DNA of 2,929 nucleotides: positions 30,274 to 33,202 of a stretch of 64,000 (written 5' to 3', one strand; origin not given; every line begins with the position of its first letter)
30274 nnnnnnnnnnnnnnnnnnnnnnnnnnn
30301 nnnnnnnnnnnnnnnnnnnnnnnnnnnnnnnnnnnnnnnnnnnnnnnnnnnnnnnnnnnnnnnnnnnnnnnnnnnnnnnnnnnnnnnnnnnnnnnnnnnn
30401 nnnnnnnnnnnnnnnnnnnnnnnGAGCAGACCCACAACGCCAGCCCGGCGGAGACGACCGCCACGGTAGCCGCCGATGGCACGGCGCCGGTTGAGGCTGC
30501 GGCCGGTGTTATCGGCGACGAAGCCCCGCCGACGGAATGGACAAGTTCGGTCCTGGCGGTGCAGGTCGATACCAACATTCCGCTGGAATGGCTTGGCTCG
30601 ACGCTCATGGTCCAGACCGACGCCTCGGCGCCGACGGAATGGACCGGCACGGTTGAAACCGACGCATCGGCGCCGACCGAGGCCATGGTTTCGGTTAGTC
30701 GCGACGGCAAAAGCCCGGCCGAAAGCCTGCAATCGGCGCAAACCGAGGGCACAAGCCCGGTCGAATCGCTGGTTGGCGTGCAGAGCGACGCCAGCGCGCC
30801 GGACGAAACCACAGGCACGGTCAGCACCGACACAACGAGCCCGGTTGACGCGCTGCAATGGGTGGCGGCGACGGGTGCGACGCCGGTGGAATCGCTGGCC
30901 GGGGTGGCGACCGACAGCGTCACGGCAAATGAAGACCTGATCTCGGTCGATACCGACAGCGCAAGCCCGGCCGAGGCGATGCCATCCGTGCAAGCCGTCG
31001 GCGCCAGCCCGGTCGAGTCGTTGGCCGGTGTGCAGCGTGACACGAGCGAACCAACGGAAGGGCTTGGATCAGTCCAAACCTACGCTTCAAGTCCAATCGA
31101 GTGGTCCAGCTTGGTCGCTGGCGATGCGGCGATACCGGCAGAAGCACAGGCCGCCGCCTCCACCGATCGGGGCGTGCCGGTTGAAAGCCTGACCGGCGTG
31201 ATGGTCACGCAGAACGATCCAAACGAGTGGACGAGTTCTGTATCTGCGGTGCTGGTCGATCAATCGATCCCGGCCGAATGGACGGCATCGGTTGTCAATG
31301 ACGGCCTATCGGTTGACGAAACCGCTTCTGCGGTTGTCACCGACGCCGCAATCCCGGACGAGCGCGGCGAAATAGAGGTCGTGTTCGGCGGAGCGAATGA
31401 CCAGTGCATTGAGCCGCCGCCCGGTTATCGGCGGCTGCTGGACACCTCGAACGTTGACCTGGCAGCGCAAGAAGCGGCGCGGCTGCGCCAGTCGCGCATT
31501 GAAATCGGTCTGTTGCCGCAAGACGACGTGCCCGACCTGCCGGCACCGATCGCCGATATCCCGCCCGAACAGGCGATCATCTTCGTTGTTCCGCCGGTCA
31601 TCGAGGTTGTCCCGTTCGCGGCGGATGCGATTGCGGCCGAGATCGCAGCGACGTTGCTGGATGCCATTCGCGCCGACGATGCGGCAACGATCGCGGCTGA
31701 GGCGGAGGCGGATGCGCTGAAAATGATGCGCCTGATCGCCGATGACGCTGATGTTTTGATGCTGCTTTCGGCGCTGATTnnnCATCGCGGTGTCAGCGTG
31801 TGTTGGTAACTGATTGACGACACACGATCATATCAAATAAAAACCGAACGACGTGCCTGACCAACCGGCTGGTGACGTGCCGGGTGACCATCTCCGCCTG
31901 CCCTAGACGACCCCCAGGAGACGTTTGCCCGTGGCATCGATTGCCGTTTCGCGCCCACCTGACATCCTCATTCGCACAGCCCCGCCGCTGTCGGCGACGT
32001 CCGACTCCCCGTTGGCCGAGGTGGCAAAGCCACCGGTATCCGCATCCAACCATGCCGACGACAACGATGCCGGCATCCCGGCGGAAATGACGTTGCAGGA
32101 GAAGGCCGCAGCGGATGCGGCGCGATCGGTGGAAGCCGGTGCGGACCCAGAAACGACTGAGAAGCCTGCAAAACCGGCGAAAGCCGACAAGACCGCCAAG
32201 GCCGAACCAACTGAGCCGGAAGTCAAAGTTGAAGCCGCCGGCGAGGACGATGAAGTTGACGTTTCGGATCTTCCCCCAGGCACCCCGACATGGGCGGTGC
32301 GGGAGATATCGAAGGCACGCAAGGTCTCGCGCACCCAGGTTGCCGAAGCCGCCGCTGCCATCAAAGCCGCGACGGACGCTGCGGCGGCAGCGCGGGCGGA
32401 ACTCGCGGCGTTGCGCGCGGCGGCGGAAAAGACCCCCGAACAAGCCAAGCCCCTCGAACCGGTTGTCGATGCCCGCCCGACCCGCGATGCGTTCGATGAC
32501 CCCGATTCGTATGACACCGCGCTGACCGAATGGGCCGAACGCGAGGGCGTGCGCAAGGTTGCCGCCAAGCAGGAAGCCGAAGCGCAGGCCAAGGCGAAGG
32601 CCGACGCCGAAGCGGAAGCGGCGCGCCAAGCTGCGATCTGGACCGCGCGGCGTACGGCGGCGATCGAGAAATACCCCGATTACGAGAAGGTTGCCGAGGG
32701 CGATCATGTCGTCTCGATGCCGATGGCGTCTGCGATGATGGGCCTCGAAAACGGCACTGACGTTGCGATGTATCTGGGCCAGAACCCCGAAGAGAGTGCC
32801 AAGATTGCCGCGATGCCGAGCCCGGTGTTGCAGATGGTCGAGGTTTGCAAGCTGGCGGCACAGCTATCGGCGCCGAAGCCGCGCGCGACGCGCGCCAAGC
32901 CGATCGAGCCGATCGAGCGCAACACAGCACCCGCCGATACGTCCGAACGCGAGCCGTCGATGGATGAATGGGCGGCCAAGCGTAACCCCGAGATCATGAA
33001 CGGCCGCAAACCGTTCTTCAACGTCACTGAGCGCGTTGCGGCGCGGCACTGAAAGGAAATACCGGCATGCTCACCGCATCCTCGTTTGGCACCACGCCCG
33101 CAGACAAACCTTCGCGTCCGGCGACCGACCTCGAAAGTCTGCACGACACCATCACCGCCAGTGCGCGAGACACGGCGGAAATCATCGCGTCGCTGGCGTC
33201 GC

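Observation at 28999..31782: Protein made of about 50 tandem 14-aa repeats with a 168-nt higher-order repeat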

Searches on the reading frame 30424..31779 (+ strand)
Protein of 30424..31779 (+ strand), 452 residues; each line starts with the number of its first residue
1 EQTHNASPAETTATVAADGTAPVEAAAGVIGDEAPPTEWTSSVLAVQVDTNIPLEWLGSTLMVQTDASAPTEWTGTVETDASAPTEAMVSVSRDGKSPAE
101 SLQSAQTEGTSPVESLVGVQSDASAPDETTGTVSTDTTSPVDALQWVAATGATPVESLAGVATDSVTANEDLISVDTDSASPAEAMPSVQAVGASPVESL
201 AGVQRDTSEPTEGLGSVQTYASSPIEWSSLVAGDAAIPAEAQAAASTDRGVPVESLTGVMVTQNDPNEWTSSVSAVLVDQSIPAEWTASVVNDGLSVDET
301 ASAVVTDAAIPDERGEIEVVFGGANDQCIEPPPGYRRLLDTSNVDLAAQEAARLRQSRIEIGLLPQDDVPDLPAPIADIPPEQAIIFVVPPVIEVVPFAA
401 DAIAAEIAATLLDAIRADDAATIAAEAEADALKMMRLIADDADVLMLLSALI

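Call 79: predict_structure(alignment_id=A8)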
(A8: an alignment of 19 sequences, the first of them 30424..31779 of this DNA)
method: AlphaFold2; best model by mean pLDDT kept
length: 452 residues; sequences in the alignment: 19
mean_pLDDT: 55.6   pTM: 0.31
mean pLDDT of the five models: 55.6, 51.4, 49.0, 46.8, 46.6
residues with pLDDT >= 90: 50; 70-90: 46; 50-70: 155; < 50: 201
segments of 3 or more residues with pLDDT < 50: 135-204, 206-264, 266-328, 335-337
pLDDT, mean of each block of 10 residues (from residue 1): 58 63 63 62 67 55 67 68 63 63 63 59 58 46 26 41 38 31 41 41 44 42 35 30 32 27 39 35 35 30 32 40 43 53 77 90 81 69 63 64 86 95 96 95 92 90
secondary structure, 60 per line:
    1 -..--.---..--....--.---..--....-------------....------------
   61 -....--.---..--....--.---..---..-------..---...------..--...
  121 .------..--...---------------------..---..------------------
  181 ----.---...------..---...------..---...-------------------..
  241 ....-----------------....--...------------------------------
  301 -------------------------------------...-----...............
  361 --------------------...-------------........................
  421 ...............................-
elements in order: E14-17 E28-31 E45-48 E62-65 E76-79 E105-107 E118-121 E132-134 E189-191 E203-205 E217-219 H239-244 E262-265 E268-270 H346-360 H397-451
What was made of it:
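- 31375..31779 (+): Conserved C-terminal domain, aa 793-927. Contains the FGGAND and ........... motifs, a helix at aa 821-835, a Pro-rich linker, and a 55-residue helix at aa 872-926 ending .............. AF2 gives pLDDT 86-96 for the long helix (call 79).
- AF2 with alignment A8 gives periodic 3-strand units at pLDDT 58-68 for aa 476-605, and a C-terminal helix at pLDDT 86-96 (call 79). A 55-residue C-terminal helix is predicted with pLDDT 86-96 (call 79). Monomer AF2 confidence in the array is only about 60 (call 79), as often happens for obligate trimers. AF2 places strands in register between successive units of one chain (call 79). AF2 predicts a regular beta pattern where the alignment is deepest (call 79). 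The core is small and helical (call 79).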

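Call 84: fold_search(model_id=the predicted structure, library=pdb)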
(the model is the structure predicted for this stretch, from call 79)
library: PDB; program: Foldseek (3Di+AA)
matches with E <= 10: 100; with E <= 0.001: 0
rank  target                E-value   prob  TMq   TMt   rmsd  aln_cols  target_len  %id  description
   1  9dr4                  6.2e-02  0.15  0.10  0.10  13.7       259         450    6  Crystal structure of bifunctional GlmU from Staphylococcus aureus NCTC 8325 complexed with UTP, CoA and Glc 1-P (released 2025-05-14)
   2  2v0j                  1.4e-01  0.07  0.08  0.08  14.2       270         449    6  Characterization of Substrate Binding and Catalysis of the Potential Antibacterial Target N-acetylglucosamine-1-phosphat (released 2008-01-15)
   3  1hv9_B                2.3e-01  0.08  0.10  0.10  14.1       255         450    8  STRUCTURE OF E. COLI GLMU: ANALYSIS OF PYROPHOSPHORYLASE AND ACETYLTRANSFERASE ACTIVE SITES (released 2001-02-21)
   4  4aa7_A                2.4e-01  0.06  0.08  0.11  14.3       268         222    7  E.coli GlmU in complex with an antibacterial inhibitor (released 2012-08-15)
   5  4g87                  4.0e-01  0.10  0.10  0.10  11.4       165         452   12  Crystal structure of GLMU from Mycobacterium tuberculosis snapshot 1 (released 2013-03-13)
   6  5vmk_C                8.7e-01  0.03  0.08  0.08  14.7       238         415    6  Crystal structure of a bifunctional GlmU UDP-N-acetylglucosamine diphosphorylase/glucosamine-1- phosphate N-acetyltran (released 2017-05-24)
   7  4ihg_D                1.1e+00  0.03  0.10  0.11  13.0       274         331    6  Chasing Acyl Carrier Protein Through a Catalytic Cycle of Lipid A Production (released 2013-11-13)
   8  3fs8_A                1.1e+00  0.03  0.10  0.13  13.3       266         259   12  Crystal structure of QdtC, the dTDP-3-amino-3,6-dideoxy-D-glucose N-acetyl transferase from Thermoanaerobacterium ther (released 2009-02-17)
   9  4ihg_A                1.1e+00  0.03  0.09  0.10  13.4       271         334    5  Chasing Acyl Carrier Protein Through a Catalytic Cycle of Lipid A Production (released 2013-11-13)
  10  6ive_D                1.2e+00  0.06  0.08  0.16  12.9       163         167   12  Molecular structure of a thermostable and a Zinc ion binding gamma-class carbonic anhydrase (released 2019-04-03)
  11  4e79_C                1.2e+00  0.04  0.10  0.12  12.4       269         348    7  Structure of LpxD from Acinetobacter baumannii at 2.66A resolution (P4322 form) (released 2013-01-16)
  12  2iu8_B                1.6e+00  0.02  0.08  0.09  14.0       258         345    6  Chlamydia trachomatis LpxD with 25mM UDPGlcNAc (Complex I) (released 2007-02-20)
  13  6jlz_I                1.6e+00  0.02  0.07  0.07  13.6       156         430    8  P-eIF2a - eIF2B complex (released 2019-05-01)
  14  3d8v                  1.6e+00  0.04  0.10  0.10  13.3       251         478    8  Crystal structure of GlmU from Mycobacterium tuberculosis in complex with uridine-diphosphate-N-acetylglucosamine (released 2009-03-10)
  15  3pmo                  1.7e+00  0.04  0.10  0.12  13.8       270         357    6  The structure of LpxD from Pseudomonas aeruginosa at 1.3 A resolution (released 2011-07-27)
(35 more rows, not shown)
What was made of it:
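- On Left-handed beta-helix (hexapeptide repeat, PF00132): Foldseek gives E>=0.06 and TM about 0.1 (call 84).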

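Call 91: fold_search(model_id=the predicted structure, library=viral)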
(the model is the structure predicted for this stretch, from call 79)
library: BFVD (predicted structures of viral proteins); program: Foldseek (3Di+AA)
matches with E <= 10: 69; with E <= 0.001: 0
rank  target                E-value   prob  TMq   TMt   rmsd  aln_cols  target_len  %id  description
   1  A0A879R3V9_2          5.7e-02  0.33  0.16  0.11  20.5       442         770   10  Uncharacterized protein [Synechococcus phage S-SRM01]
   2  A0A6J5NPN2            6.6e-02  0.23  0.16  0.16  24.0       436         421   12  Uncharacterized protein [uncultured Caudovirales phage]
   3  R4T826                6.6e-02  0.23  0.15  0.14  22.8       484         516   11  Uncharacterized protein [Haloarcula californiae tailed virus 1]
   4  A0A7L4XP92            6.6e-02  0.12  0.10  0.09  22.1       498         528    8  (no name in the UniProt tables at hand)
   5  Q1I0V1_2              7.3e-02  0.13  0.11  0.07  22.7       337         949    8  Uncharacterized protein VP1 [Micromonas pusilla reovirus (isolate Netherlands/2005)]
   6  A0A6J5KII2            8.1e-02  0.08  0.08  0.10  28.1       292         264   12  Uncharacterized protein [uncultured Caudovirales phage]
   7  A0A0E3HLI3            1.8e-01  0.18  0.16  0.10  17.0       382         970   12  Baseplate wedge initiator [Synechococcus phage ACG-2014f]
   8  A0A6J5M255            3.0e-01  0.06  0.08  0.12  19.8       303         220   16  Uncharacterized protein [uncultured Caudovirales phage]
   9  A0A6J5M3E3            3.5e-01  0.12  0.16  0.11  17.6       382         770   12  Uncharacterized protein [uncultured Caudovirales phage]
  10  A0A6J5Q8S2            3.9e-01  0.10  0.12  0.16  25.6       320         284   15  Uncharacterized protein [uncultured Caudovirales phage]
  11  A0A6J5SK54            4.0e-01  0.04  0.06  0.09  14.5       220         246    8  Uncharacterized protein [uncultured Caudovirales phage]
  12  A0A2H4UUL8            4.9e-01  0.04  0.10  0.06  26.0       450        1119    9  Uncharacterized protein [Bodo saltans virus]
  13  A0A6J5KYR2            4.9e-01  0.02  0.05  0.08  32.4       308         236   12  Uncharacterized protein [uncultured Caudovirales phage]
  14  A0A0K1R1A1            5.4e-01  0.03  0.07  0.07  41.6       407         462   12  Protein TE42 [Testudinid alphaherpesvirus 3]
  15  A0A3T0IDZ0            6.6e-01  0.08  0.10  0.07  22.0       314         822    9  (no name in the UniProt tables at hand)
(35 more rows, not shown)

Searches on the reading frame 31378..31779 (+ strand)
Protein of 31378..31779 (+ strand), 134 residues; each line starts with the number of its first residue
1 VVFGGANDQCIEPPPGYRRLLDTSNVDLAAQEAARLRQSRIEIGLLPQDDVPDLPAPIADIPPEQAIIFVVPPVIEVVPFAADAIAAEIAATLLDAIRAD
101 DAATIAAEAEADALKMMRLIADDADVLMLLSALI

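Call 59: find_related_loci(query=A4, collection=genome_contigs, flank=10000)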
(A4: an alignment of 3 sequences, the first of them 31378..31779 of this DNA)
Query A4 (134 aa) in genome_contigs; peptide patterns used: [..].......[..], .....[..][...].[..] (x = any residue, [..] = any of these).
146 stretches matched a pattern, but none encodes a relative of the query by tblastn (E <= 1e-3).
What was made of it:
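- Tried and rejected: Scanning GTDB genomes with the C-terminal domain found no prophage copy (call 59).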

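Call 60: find_related_loci(query=A4, collection=viral_contigs, flank=10000)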
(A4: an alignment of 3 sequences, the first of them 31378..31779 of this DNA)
Query A4 (134 aa) in viral_contigs; peptide patterns used: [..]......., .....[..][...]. (x = any residue, [..] = any of these).
52 stretches matched a pattern; 2 encode a relative of the query (tblastn E <= 1e-3); 2 distinct loci.
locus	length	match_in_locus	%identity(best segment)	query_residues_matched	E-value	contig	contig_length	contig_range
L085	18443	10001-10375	50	3-134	3e-29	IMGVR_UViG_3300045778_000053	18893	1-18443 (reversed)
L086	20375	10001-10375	53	3-126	7e-28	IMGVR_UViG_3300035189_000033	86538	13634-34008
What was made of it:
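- Tried and rejected: IMG/VR returned only the two contigs already known (call 60).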

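Call 61: find_related_loci(query=A4, collection=metagenome_contigs, flank=10000)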
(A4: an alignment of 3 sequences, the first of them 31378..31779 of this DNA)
Query A4 (134 aa) in metagenome_contigs; peptide patterns used: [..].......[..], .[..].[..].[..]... (x = any residue, [..] = any of these).
334 stretches matched a pattern; 1 encode a relative of the query (tblastn E <= 1e-3); 1 distinct loci.
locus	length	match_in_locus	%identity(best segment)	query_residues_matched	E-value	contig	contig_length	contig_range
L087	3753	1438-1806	55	3-126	5e-29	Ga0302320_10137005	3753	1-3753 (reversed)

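Call 66: find_homologous_proteins(query=A5, max_evalue=0.01)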
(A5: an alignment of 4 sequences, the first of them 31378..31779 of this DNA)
Query A5 (4 sequences) (134 aa, profile of the alignment): 6 proteins with E <= 0.01 among 8000 candidates.
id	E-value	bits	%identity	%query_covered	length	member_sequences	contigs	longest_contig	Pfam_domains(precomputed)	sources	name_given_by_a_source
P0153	1.7e-63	231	57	99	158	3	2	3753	-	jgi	jgi:hypothetical protein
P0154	8.1e-19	86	51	57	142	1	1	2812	-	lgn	-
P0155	1.9e-9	56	48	46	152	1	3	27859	-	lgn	-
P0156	2.0e-7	49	43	90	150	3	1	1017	-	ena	-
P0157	1.5e-6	46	63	26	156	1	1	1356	-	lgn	-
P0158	8.9e-5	40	29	90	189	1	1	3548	-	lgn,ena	-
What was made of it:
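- On Core ~150-aa protein family (profile A5; unnamed): P0153-P0158 match at E 1.7e-63 to 8.9e-5 (call 66).
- Array-less forms are the majority (call 66).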

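Call 68: find_encoding_contigs(protein=P0155, flank=10000, max_places=3)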
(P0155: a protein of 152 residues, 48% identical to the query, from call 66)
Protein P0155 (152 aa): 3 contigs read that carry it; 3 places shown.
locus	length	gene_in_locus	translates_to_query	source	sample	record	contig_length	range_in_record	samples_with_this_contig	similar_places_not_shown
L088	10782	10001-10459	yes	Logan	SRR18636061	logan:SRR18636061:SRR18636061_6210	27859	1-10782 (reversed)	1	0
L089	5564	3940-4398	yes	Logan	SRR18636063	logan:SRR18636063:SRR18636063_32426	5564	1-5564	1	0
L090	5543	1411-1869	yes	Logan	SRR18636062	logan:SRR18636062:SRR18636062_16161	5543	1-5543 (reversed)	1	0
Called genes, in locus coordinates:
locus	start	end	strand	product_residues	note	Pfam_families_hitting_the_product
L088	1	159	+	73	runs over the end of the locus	-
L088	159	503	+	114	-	-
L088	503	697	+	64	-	-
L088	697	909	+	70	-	-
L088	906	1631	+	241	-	-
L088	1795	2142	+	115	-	-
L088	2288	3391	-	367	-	-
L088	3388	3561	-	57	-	-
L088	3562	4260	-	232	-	-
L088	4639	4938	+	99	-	-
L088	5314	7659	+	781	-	PF16510:P22_portal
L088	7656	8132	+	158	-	-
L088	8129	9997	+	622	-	-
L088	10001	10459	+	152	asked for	-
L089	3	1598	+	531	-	?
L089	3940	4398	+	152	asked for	-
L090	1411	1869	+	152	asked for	-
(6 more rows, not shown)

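Call 92: search_protein_families(library=phrogs, proteins=[P0153, P0154, P0155, P0156, P0157, P0158, L087:955-1353:+], max_evalue=1)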
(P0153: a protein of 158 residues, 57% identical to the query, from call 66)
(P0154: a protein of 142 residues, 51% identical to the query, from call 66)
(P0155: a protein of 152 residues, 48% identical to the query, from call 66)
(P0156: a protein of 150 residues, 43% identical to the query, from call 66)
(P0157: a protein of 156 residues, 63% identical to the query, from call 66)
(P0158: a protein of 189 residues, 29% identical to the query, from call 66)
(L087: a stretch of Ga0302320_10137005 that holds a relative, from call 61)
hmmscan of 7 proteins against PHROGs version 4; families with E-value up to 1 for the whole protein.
P0153 (158 aa): 0 families

P0154 (142 aa): 0 families

P0155 (152 aa): 0 families

P0156 (150 aa): 0 families

P0157 (156 aa): 0 families

P0158 (189 aa): 2 families
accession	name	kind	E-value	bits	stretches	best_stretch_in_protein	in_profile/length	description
phrog_26052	-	unknown function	0.031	15.1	1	96-169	17-90/93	-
phrog_34941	-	unknown function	0.27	12.5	1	53-109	43-97/103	-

L087:955-1353:+ (132 aa): 3 families
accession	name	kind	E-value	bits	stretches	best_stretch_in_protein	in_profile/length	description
phrog_34019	-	unknown function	2.1e-12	47.9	1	11-51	4-44/80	-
phrog_20370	-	unknown function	1.4e-09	39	1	4-53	3-49/148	-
phrog_25252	-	unknown function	7.1e-06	27.4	1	57-131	56-129/138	-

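Call 93: search_solved_structures(query=A5, max_evalue=10)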
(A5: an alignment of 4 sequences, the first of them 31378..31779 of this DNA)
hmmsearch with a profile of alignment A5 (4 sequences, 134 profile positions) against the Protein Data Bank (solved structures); distinct sequences matched with E-value up to 10: 4.
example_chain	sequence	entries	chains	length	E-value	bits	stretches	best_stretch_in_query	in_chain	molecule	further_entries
5wul_A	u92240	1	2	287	0.13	15.6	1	50-130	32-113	Short-chain dehydrogenase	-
5wuw_A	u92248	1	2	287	0.13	15.6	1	50-130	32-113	Short-chain dehydrogenase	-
5wva_A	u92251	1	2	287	0.13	15.6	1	50-130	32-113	Short-chain dehydrogenase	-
4zgw_A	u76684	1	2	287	0.13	15.6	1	50-130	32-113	short-chain dehydrogenase/reductase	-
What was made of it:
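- The core roughly 150-aa protein has no detectable relative of known function (calls 66, 92, 93).
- Tried and rejected: PHROG and PDB profile searches of the core family gave nothing (calls 92, 93).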

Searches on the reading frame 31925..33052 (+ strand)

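Call 6: search_protein_families(library=phrogs, proteins=[window:31925-33052:+], max_evalue=0.01)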
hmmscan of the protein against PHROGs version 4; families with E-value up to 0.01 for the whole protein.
window:31925-33052:+ (375 aa): 1 family
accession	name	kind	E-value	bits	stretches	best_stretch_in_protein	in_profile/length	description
phrog_8865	-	head and packaging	2.1e-22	81.2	1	56-353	2-289/297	head scaffolding protein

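Call 7: search_protein_families(library=pfam, proteins=[window:31925-33052:+], max_evalue=0.01)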
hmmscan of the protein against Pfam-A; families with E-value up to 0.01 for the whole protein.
window:31925-33052:+ (375 aa): 0 families
